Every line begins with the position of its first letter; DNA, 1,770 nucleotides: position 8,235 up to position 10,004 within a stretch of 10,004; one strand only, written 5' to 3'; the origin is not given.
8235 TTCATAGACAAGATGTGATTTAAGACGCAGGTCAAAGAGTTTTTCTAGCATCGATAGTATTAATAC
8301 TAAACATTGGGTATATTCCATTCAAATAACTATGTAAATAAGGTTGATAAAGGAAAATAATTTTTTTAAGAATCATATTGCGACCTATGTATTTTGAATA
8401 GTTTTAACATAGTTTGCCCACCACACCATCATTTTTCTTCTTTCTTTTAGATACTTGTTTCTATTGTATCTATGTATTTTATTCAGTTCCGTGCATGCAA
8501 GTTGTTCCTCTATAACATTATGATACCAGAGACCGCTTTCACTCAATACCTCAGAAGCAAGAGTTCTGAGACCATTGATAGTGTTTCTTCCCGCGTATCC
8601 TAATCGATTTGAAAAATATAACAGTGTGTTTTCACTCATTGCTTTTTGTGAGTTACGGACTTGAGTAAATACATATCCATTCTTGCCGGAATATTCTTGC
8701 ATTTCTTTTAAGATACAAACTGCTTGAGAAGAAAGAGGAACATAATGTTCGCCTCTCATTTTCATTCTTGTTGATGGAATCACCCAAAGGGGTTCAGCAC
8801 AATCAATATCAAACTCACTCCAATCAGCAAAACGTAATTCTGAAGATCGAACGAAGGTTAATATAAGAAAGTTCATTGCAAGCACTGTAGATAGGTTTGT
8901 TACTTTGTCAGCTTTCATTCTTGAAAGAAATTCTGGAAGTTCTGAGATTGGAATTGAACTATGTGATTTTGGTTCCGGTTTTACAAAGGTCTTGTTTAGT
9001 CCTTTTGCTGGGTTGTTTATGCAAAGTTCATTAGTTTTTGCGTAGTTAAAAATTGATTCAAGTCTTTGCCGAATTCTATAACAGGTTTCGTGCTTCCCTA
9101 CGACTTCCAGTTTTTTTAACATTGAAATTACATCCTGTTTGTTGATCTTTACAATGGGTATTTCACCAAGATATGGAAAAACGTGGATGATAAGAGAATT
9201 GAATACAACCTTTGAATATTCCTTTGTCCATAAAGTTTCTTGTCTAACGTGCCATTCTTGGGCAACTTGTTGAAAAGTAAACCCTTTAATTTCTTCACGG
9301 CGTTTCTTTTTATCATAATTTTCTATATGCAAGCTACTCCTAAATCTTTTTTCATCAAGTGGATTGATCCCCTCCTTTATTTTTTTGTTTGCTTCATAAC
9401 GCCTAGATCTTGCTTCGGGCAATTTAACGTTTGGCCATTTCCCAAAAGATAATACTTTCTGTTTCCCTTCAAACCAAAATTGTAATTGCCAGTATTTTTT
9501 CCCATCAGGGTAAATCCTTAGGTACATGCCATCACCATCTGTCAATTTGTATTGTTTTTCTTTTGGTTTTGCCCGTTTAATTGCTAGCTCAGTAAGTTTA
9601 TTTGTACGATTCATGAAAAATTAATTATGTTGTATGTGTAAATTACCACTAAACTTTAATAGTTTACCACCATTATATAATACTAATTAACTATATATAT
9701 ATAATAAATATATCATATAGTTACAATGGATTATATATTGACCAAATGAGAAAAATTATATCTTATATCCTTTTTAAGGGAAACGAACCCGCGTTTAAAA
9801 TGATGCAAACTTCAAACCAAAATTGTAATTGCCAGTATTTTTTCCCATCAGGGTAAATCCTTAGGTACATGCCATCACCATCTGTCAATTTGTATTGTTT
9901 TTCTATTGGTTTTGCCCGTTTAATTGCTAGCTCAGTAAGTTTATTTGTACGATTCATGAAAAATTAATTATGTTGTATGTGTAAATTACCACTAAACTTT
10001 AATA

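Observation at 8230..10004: Metabolosome operon abuts a P4-type integrase with a duplicated att-like segment: candidate mobile metabolosome island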

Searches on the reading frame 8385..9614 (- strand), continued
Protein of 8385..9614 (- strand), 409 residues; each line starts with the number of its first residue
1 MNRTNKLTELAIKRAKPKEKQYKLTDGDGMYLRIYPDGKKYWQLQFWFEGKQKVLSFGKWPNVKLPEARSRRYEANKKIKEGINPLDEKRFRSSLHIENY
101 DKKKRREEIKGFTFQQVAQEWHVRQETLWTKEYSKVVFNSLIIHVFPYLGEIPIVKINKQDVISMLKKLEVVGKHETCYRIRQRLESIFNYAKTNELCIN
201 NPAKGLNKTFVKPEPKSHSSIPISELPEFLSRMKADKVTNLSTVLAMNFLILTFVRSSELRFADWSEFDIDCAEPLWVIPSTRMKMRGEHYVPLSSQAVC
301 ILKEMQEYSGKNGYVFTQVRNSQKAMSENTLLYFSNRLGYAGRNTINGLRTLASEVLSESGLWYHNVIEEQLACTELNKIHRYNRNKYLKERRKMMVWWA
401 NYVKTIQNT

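Call 66: find_encoding_contigs(protein=P0012, flank=10000, max_places=3)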
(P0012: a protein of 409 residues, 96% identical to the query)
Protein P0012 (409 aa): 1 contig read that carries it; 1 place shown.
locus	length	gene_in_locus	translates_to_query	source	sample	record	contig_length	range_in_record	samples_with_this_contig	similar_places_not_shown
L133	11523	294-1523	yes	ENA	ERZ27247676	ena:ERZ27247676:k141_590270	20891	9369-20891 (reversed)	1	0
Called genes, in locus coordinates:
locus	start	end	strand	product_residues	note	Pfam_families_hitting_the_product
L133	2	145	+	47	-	?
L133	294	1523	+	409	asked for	PF13356:Arm-DNA-bind_3, PF22022:Phage_int_M, PF00589:Phage_integrase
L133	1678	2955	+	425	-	PF00202:Aminotran_3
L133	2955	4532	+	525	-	PF00171:Aldedh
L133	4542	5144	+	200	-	PF27545:CsoS1D_N, PF00936:BMC (faint)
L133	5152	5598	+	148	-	-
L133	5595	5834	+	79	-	PF03319:EutN_CcmL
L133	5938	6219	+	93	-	PF00936:BMC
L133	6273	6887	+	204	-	PF27545:CsoS1D_N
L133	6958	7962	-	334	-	PF01636:APH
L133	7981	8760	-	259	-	PF00106:adh_short, PF08659:KR, PF13561:adh_short_C2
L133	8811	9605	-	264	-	PF00528:BPD_transp_1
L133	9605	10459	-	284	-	PF00528:BPD_transp_1 (weak)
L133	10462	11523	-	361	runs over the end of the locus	PF00005:ABC_tran, PF13304:AAA_21 (faint), PF08402:TOBE_2 (weak)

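Call 67: find_encoding_contigs(protein=P0006, flank=10000, max_places=3)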
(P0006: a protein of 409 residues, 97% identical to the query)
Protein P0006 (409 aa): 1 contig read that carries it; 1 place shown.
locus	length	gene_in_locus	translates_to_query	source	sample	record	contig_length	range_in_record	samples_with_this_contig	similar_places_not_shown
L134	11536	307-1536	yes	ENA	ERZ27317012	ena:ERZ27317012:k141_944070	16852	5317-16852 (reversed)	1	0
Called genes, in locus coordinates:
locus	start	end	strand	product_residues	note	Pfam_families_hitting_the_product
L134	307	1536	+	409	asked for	PF13356:Arm-DNA-bind_3, PF22022:Phage_int_M, PF00589:Phage_integrase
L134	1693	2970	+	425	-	PF00202:Aminotran_3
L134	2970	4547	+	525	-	PF00171:Aldedh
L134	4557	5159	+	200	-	PF27545:CsoS1D_N, PF00936:BMC (weak)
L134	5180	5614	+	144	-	-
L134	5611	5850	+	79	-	PF03319:EutN_CcmL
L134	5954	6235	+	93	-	PF00936:BMC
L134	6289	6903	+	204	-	PF27545:CsoS1D_N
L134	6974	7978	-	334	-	PF01636:APH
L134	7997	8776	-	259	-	PF00106:adh_short, PF08659:KR, PF13561:adh_short_C2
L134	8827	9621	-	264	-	PF00528:BPD_transp_1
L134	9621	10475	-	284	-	PF00528:BPD_transp_1 (faint)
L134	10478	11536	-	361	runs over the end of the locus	PF00005:ABC_tran, PF13304:AAA_21 (faint), PF08402:TOBE_2 (weak)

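Call 87: search_protein_families(library=pfam, proteins=[L002:1906-2427:+, L002:1346-1702:+, L112:1071-1721:+, L112:1934-2614:+, L112:2604-3122:+], max_evalue=0.01)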
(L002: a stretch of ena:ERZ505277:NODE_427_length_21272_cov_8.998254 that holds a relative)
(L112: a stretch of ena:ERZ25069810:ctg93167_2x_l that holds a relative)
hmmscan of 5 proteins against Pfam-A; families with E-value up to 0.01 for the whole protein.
L002:1906-2427:+ (173 aa): 0 families

L002:1346-1702:+ (118 aa): 0 families

L112:1071-1721:+ (216 aa): 3 families
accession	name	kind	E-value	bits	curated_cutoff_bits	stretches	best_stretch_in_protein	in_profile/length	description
PF07669.17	Eco57I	-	1.4e-07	32.2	25.3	1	84-163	2-25/171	Eco57I restriction-modification methylase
PF20473.4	MmeI_Mtase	-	3.1e-07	30.3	27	1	21-105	11-85/259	MmeI, DNA-methyltransferase domain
PF02384.22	N6_Mtase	-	0.00034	20.5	20.4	1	26-105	43-100/311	N-6 DNA Methylase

L112:1934-2614:+ (226 aa): 0 families

L112:2604-3122:+ (172 aa): 0 families

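Call 88: search_protein_families(library=phrogs, proteins=[L002:1906-2427:+, L002:1346-1702:+, window:8385-9614:-], max_evalue=0.001)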
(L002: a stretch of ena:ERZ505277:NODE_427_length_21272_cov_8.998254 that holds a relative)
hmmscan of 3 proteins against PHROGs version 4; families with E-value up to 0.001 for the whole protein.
L002:1906-2427:+ (173 aa): 0 families

L002:1346-1702:+ (118 aa): 0 families

window:8385-9614:- (409 aa): 7 families
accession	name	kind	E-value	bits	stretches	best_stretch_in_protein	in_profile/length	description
phrog_1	-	integration and excision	1.5e-43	151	1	2-404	89-452/611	integrase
phrog_3423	-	unknown function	4.8e-36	125.1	1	4-164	5-155/157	-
phrog_4710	-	unknown function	5.8e-29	102.2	1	113-288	26-198/211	-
phrog_216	-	integration and excision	9.5e-13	48.9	1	180-406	17-247/301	integrase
phrog_24775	-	unknown function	9.5e-12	45.9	1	336-405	20-88/101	-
phrog_14880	-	unknown function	7.9e-06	26.7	1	365-403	13-52/57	-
phrog_37801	-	unknown function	2.2e-05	25.5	1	360-403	24-68/73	-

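Call 92: search_protein_families(library=ncbifam, proteins=[window:8385-9614:-], max_evalue=0.00001)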
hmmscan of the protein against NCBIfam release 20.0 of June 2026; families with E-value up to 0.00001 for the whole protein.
window:8385-9614:- (409 aa): 1 family
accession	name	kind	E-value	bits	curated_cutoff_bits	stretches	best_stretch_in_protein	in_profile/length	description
NF007246.0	PRK09692.1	domain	5.9e-72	242.5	434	1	3-406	4-396/413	integrase domain-containing protein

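Call 93: search_dna_similar(query=window:8385-9614:-, collection=phages, mode=protein, max_rows=12)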
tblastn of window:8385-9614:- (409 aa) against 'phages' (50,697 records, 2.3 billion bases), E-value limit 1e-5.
Records with a match: 521; places in all: 527; records where one place covers at least 80% of the query: 357.
Best place of each record, by identity: <60% 521.
By first word of the organism name: Stx2a-converting 88; Escherichia 64; Pseudomonas 36; Acinetobacter 36; Salmonella 34; Vibrio 34; Klebsiella 29; Rhodobacter 23; Enterobacteria 21; Moraxella 17; and 39 more.
By host as written in the record: - 150; Escherichia coli 31; Rhodobacter capsulatus YW1 23; Pseudomonas aeruginosa 20; Klebsiella pneumoniae 17; Moraxella catarrhalis 17; Acinetobacter baumannii 15; Vibrio anguillarum strain BA35 10; and 153 more.
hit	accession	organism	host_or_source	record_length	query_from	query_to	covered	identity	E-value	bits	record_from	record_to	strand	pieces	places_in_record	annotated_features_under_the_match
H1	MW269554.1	Achromobacter phage vB_AchrS_AchV4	-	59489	7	403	97%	38.7%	6e-81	276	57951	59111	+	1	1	DNA-binding domain-containing integrase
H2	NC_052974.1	Achromobacter phage vB_AchrS_AchV4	-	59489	7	403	97%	38.7%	6e-81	276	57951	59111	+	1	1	DNA-binding domain-containing integrase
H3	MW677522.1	Rhodobacter phage RcPutin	Rhodobacter capsulatus YW1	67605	1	401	98%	35.7%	1e-75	261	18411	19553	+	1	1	20: tyrosine integrase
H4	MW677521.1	Rhodobacter phage RcPescado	Rhodobacter capsulatus YW1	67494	1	401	98%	35.7%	2e-75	261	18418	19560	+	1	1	20: tyrosine integrase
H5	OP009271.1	Rhodobacter phage RcJoli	Rhodobacter capsulatus YW1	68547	1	401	98%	35.5%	7e-76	262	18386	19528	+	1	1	tyrosine integrase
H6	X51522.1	Enterobacteria phage P4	-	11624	6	408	99%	35.2%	1e-79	272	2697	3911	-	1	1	unnamed protein product; int gene product (AA 1-440) | attP arm sequence repeat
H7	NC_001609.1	Enterobacteria phage P4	Escherichia coli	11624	6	408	99%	35.2%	1e-79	272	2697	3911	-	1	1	integrase arm-type DNA-binding domain-containing protein | attP arm sequence repeat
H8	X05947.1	Enterobacteria phage P4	-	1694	6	408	99%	34.9%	1e-85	276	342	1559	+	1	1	integrase (P4 int) (AA 1-440) | promoter | minus_10_signal | minus_35_signal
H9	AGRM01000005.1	Salmonella enterica subsp. houtenae str. ATCC BAA-1581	Homo sapiens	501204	7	407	98%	35.0%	3e-75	260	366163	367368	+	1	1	site-specific recombinase, phage integrase family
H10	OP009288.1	Rhodobacter phage RcWhiteOak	Rhodobacter capsulatus YW1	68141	1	401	98%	35.0%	9e-75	259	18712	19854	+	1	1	tyrosine integrase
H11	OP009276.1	Rhodobacter phage RcLkye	Rhodobacter capsulatus YW1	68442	1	401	98%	35.0%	1e-74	258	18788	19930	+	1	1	tyrosine integrase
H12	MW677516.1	Rhodobacter phage RcIroh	Rhodobacter capsulatus YW1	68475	1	401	98%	35.0%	2e-74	258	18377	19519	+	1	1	20: tyrosine integrase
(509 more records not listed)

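Call 94: get_annotated_region(hit=H7, flank=1200)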
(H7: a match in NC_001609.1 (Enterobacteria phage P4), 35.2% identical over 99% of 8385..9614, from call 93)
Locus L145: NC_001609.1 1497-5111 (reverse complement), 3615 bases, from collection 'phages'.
description: Enterobacteria phage P4, complete genome.
organism: Enterobacteria phage P4 (NCBI taxid 10680)
taxonomy: Viruses; Duplodnaviria; Heunggongvirae; Uroviricota; Caudoviricetes
host: Escherichia coli; source: -; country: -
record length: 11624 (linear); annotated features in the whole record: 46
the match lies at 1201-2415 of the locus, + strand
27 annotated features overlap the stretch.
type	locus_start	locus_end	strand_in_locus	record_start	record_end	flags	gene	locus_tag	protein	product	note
CDS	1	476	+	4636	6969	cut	-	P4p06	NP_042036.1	DNA primase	alpha gene product (AA 1-777)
regulatory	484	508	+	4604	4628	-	-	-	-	terminator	talpha put. rho-independent terminator of transcription of alpha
misc_feature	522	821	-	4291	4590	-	-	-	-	-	crr (cis required region for replication)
repeat_region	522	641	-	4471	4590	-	-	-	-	-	crr 120bp direct repeat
repeat_region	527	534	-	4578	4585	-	-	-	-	-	ori type 1 repeat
repeat_region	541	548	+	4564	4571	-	-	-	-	-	ori type 1 repeat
repeat_region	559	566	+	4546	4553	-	-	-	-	-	ori type 1 repeat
repeat_region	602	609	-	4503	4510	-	-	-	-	-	ori type 1 repeat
repeat_region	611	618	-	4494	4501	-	-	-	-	-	ori type 1 repeat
CDS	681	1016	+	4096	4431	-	-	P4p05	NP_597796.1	hypothetical protein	Predicted by GeneMark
repeat_region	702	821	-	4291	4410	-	-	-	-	-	crr 120bp direct repeat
repeat_region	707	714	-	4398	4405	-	-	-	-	-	ori type 1 repeat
repeat_region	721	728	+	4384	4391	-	-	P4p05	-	-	ori type 1 repeat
repeat_region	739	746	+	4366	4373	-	-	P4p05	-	-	ori type 1 repeat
repeat_region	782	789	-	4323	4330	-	-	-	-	-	ori type 1 repeat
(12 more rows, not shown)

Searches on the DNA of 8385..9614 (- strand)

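Call 25: search_rna_families(source=L002, start=2380, end=2800, threshold=evalue, max_evalue=10, show_alignments=3)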
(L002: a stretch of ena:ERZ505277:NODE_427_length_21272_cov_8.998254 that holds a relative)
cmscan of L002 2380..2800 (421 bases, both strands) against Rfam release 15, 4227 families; matches with E-value up to 10: 3.
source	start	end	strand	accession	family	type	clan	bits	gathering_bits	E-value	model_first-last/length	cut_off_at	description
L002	2588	2618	+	RF02580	tsr31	Gene; sRNA;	-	18.2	50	2.1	1-70/70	no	S. aureus tsr31 small RNA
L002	2500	2574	-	RF01605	plasmodium_snoR30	Gene; snRNA; snoRNA; CD-box;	-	17.6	43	6.2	1-74/74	no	small nucleolar RNA snoR30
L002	2492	2573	-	RF01190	snR50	Gene; snRNA; snoRNA; CD-box;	-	16.9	45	6.2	1-89/89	no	Small nucleolar RNA snR50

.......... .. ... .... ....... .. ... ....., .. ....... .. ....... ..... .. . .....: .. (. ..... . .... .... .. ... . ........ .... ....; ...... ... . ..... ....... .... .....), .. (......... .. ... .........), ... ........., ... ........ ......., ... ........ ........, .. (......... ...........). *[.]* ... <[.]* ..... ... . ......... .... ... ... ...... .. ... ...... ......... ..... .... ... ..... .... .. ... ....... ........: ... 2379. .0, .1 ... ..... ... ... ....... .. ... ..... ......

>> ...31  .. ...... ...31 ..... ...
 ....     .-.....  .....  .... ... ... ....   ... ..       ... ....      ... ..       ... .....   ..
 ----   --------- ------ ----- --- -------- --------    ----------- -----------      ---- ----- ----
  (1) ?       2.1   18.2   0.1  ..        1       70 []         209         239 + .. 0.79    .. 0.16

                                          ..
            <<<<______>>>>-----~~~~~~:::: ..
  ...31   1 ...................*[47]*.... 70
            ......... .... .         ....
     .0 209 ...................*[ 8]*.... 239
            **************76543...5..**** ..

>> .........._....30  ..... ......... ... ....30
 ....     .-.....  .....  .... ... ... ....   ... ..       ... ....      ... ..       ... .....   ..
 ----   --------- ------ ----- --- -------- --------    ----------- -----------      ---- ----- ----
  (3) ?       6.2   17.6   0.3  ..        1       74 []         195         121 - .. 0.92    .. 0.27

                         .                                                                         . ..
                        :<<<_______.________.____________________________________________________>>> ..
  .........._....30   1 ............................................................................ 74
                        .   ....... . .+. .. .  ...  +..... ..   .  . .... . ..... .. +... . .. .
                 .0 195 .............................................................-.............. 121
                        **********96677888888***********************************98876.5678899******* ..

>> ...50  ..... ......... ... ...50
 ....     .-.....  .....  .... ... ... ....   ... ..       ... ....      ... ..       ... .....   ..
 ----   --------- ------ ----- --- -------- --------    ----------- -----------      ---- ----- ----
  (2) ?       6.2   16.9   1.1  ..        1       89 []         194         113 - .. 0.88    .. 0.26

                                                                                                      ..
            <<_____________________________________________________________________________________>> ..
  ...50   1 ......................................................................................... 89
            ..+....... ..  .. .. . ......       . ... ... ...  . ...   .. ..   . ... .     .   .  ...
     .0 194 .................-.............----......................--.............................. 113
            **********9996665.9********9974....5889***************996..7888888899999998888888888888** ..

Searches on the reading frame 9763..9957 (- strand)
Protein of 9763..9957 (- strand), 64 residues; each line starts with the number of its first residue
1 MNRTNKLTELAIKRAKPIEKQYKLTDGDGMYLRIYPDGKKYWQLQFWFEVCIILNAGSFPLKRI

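Call 4: search_protein_families(library=pfam, proteins=[window:9763-9957:-])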
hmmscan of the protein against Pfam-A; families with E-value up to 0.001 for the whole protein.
window:9763-9957:- (64 aa): 1 family
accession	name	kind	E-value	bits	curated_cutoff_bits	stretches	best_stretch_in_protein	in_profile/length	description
PF13356.12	Arm-DNA-bind_3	-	5.6e-09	36.5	27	1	7-60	1-52/83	Arm DNA-binding domain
